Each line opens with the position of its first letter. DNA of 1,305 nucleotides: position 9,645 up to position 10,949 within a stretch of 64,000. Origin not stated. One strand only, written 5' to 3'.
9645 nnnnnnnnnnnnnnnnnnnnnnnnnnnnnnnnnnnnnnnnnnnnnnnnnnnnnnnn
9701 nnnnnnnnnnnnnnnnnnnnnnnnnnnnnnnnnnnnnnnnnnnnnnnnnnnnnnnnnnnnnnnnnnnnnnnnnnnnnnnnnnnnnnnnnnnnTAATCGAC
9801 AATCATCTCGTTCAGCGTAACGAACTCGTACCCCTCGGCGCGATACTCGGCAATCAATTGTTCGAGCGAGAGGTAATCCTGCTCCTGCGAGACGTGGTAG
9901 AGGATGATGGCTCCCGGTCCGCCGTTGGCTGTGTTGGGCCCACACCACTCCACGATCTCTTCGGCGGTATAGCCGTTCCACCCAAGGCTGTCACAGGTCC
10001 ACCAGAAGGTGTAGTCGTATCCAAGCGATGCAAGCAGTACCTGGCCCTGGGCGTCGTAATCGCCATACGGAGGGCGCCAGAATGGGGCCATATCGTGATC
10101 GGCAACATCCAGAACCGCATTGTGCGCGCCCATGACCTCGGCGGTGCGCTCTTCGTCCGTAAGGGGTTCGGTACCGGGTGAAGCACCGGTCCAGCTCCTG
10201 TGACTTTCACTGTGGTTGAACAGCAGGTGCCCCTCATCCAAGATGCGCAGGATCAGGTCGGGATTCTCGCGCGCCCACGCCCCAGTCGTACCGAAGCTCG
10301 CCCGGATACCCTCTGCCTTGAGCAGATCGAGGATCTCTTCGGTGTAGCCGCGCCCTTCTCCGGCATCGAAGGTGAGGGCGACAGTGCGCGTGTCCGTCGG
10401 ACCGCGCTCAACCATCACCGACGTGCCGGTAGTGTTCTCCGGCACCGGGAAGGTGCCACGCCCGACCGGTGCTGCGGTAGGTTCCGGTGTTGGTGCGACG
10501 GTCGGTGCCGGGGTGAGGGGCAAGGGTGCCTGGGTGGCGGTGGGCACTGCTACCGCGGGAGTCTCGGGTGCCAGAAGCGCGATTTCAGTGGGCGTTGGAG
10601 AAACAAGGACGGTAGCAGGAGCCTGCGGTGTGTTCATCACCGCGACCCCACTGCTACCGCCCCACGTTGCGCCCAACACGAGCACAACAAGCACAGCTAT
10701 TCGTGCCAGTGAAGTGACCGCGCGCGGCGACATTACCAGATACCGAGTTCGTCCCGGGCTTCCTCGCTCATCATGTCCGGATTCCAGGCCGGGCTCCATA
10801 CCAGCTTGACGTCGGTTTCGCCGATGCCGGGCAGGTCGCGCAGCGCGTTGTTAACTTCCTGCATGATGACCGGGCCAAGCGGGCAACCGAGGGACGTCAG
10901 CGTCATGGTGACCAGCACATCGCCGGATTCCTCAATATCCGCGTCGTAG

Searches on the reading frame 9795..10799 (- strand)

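Call 15: search_protein_families(library=pfam, proteins=[window:9795-10799:-], max_evalue=0.00001)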
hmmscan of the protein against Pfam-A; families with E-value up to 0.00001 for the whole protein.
window:9795-10799:- (335 aa): 1 family
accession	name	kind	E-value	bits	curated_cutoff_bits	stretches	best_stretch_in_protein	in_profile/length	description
PF01522.26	Polysacc_deac_1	-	3.4e-22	79.1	23.1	1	133-263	2-123/124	Polysaccharide deacetylase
